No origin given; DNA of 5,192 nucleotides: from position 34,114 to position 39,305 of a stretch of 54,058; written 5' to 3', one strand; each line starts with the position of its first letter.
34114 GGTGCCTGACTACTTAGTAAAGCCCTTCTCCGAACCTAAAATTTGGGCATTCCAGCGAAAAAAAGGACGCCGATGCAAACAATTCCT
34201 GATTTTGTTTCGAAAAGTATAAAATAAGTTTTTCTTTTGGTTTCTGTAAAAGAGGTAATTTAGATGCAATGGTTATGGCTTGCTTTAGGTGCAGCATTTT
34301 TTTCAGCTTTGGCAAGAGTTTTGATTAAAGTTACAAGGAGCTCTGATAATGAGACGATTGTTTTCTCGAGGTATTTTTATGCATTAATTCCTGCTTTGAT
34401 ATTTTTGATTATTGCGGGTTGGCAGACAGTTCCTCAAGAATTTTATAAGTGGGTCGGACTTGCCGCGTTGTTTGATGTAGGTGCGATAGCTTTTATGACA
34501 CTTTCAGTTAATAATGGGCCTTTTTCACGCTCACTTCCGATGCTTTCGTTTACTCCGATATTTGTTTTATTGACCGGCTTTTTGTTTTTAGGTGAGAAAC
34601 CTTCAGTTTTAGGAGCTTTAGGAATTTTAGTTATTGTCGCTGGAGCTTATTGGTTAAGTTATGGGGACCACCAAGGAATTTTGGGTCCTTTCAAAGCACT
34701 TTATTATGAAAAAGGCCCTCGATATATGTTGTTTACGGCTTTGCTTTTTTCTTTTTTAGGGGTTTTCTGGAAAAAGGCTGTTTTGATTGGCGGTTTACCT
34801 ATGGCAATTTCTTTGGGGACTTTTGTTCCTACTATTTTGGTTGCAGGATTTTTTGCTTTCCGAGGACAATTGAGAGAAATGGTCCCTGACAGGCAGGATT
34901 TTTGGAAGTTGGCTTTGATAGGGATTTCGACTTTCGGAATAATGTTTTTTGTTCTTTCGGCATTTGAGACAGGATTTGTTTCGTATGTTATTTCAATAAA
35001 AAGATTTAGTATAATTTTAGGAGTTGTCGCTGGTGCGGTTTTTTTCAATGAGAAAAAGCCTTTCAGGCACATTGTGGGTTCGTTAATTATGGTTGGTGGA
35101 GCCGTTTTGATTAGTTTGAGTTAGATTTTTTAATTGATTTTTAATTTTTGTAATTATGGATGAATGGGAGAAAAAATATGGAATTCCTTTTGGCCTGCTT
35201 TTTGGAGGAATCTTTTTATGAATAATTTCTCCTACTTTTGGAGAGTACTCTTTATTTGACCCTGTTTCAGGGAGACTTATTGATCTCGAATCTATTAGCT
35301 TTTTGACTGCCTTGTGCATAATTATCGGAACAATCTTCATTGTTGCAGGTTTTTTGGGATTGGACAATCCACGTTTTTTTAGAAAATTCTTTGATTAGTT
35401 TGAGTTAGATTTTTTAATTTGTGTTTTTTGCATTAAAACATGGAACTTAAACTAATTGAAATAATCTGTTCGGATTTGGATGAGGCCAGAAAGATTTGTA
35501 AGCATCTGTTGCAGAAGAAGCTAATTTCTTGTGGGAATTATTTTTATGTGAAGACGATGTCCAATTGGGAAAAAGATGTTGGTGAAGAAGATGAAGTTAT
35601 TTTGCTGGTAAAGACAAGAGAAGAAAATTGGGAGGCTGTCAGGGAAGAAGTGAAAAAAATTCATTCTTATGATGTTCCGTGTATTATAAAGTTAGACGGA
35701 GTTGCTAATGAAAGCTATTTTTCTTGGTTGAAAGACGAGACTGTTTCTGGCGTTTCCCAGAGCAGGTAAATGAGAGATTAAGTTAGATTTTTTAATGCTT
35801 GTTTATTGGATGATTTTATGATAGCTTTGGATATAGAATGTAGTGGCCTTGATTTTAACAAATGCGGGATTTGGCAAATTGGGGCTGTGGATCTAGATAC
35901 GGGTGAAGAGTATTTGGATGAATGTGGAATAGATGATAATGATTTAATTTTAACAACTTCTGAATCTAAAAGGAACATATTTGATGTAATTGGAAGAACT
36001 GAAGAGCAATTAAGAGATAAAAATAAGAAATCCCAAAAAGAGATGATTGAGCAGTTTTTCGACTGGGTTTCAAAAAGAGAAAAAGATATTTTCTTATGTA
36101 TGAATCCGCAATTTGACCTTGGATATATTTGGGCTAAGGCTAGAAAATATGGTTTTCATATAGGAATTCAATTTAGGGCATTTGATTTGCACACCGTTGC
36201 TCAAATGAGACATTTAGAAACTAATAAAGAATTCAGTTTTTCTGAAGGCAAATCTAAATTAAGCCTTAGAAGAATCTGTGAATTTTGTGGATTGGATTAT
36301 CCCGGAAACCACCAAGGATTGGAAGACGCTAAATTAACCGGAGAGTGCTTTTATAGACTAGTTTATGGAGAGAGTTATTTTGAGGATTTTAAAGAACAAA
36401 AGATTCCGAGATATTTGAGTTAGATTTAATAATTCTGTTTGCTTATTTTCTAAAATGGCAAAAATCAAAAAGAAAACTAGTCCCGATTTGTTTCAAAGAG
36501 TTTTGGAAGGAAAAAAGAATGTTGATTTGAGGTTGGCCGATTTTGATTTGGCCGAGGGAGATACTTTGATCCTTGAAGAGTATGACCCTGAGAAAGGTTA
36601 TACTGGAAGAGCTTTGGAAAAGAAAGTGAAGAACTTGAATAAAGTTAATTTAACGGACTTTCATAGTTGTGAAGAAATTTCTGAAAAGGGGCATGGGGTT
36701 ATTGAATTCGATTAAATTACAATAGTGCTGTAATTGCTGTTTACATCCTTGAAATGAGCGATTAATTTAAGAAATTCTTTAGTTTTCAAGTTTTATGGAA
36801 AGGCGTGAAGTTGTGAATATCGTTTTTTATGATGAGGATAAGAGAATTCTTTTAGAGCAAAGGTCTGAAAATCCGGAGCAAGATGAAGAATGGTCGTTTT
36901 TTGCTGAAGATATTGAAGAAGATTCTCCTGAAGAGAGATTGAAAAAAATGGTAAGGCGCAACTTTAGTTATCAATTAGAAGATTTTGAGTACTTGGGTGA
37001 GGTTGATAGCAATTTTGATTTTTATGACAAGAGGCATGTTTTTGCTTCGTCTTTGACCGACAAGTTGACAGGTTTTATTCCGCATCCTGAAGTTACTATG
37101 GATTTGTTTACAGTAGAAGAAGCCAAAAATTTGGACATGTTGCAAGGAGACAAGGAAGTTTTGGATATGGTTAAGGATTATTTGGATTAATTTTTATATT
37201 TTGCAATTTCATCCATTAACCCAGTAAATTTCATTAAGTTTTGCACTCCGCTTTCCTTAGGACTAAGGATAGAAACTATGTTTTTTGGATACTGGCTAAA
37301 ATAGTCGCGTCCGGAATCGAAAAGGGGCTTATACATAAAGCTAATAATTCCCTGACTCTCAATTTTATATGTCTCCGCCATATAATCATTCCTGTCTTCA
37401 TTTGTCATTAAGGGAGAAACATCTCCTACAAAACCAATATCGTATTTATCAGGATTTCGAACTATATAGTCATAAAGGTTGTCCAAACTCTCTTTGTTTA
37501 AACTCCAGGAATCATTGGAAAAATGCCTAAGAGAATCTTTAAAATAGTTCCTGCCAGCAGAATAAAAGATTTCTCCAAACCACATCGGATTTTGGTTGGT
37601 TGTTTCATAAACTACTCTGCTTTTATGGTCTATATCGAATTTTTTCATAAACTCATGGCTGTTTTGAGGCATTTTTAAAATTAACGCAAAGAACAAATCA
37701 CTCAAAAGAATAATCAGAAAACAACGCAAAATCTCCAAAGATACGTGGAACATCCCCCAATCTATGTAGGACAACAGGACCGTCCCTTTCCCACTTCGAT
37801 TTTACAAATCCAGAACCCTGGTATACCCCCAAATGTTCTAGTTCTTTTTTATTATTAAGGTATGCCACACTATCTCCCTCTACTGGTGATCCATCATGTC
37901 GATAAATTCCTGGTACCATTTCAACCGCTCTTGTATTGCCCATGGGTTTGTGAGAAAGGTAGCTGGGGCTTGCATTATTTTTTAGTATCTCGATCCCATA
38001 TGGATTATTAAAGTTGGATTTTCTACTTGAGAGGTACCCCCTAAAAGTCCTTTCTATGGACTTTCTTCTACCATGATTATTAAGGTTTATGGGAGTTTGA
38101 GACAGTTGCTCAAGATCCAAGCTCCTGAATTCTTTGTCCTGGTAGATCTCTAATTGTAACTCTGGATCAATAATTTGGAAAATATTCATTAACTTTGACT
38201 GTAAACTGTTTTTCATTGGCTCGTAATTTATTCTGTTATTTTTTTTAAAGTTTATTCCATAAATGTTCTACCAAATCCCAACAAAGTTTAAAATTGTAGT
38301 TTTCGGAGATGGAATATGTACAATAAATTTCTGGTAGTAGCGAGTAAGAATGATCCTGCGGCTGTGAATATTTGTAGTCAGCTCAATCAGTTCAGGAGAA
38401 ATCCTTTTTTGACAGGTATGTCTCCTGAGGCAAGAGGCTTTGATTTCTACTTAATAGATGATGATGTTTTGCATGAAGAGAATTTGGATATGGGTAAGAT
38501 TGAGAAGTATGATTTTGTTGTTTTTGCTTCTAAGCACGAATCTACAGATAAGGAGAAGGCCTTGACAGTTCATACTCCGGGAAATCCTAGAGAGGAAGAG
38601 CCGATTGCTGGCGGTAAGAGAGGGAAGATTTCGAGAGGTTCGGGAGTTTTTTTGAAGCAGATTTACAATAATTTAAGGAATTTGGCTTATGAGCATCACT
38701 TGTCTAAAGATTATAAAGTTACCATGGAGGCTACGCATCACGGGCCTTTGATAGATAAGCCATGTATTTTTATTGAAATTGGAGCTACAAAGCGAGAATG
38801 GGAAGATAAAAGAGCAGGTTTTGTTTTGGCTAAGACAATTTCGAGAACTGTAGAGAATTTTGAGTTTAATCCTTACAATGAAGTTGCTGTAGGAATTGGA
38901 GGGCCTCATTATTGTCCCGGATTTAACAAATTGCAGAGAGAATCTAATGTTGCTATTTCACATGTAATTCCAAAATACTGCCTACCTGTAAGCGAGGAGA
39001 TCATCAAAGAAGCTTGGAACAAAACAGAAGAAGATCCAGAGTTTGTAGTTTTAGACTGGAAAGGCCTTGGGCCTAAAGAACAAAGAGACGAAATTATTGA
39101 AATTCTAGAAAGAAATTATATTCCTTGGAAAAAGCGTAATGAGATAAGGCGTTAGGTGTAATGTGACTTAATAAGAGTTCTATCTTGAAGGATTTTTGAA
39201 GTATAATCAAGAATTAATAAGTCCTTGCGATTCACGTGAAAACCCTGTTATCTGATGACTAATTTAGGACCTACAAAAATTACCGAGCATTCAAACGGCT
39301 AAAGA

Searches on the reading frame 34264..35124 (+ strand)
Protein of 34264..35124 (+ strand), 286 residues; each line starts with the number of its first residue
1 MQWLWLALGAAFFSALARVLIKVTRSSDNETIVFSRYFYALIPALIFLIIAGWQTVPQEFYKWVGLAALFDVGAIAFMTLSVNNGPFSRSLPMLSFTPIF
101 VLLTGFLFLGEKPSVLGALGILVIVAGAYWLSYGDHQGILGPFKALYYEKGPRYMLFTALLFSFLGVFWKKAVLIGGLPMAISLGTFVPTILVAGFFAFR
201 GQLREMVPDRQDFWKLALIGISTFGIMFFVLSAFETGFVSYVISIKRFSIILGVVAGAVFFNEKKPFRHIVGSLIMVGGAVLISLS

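Call 20: search_protein_families(library=pfam, proteins=[window:34264-35124:+], max_evalue=0.001)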
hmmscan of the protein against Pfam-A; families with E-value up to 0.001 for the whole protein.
window:34264-35124:+ (286 aa): 2 families
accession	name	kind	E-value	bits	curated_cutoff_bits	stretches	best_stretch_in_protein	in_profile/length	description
PF00892.27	EamA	-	6e-25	88.5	28.2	2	3-132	3-134/135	EamA-like transporter family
PF03151.22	TPT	-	7.8e-07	29.2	30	0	166-285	18-137/291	Triose-phosphate Transporter family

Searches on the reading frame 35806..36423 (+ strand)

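Call 20: search_protein_families(library=pfam, proteins=[window:35806-36423:+], max_evalue=0.001)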
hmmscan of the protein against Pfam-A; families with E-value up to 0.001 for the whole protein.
window:35806-36423:+ (205 aa): 2 families
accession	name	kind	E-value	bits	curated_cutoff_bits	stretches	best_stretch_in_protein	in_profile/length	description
PF00929.31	RNase_T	-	1.3e-08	36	24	1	6-180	1-162/164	Exonuclease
PF16473.11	Rv2179c-like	-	9e-06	25.9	27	1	6-135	3-142/177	3'-5' exoribonuclease Rv2179c-like domain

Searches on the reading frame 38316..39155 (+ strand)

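Call 20: search_protein_families(library=pfam, proteins=[window:38316-39155:+], max_evalue=0.001)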
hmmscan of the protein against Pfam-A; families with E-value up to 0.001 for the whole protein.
window:38316-39155:+ (279 aa): 1 family
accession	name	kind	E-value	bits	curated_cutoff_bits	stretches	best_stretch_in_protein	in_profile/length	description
PF04414.18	tRNA_deacylase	-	4.4e-56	190.1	33.6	1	63-270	3-203/205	D-aminoacyl-tRNA deacylase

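Call 92: search_protein_families(library=ncbifam, proteins=[window:38316-39155:+], max_evalue=0.00001)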
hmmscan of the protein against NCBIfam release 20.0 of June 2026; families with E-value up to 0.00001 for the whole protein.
window:38316-39155:+ (279 aa): 8 families
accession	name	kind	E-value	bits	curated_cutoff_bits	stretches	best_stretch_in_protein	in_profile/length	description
NF003072.0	PRK03995.1-4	equivalog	4.7e-57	193.5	272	1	6-267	3-264/271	D-aminoacyl-tRNA deacylase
NF003071.0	PRK03995.1-3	equivalog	7.8e-46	156.4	363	1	4-273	2-253/254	D-aminoacyl-tRNA deacylase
NF003074.0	PRK03995.1-6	equivalog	1.9e-36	125.8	481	1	64-252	70-251/272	D-aminoacyl-tRNA deacylase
NF011436.0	PRK14866.1-3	equivalog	2.3e-33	115.7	612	1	5-278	3-258/435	hypothetical protein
NF003073.0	PRK03995.1-5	equivalog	3.3e-33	115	562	1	66-278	87-290/297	D-aminoacyl-tRNA deacylase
NF003070.0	PRK03995.1-1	equivalog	2e-32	112.6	352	1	41-269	21-232/237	D-aminoacyl-tRNA deacylase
NF011435.0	PRK14866.1-1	equivalog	3.1e-25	89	622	1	38-237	36-240/441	hypothetical protein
NF011437.0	PRK14866.1-5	equivalog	1.7e-16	60.1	1107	1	8-223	8-222/524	hypothetical protein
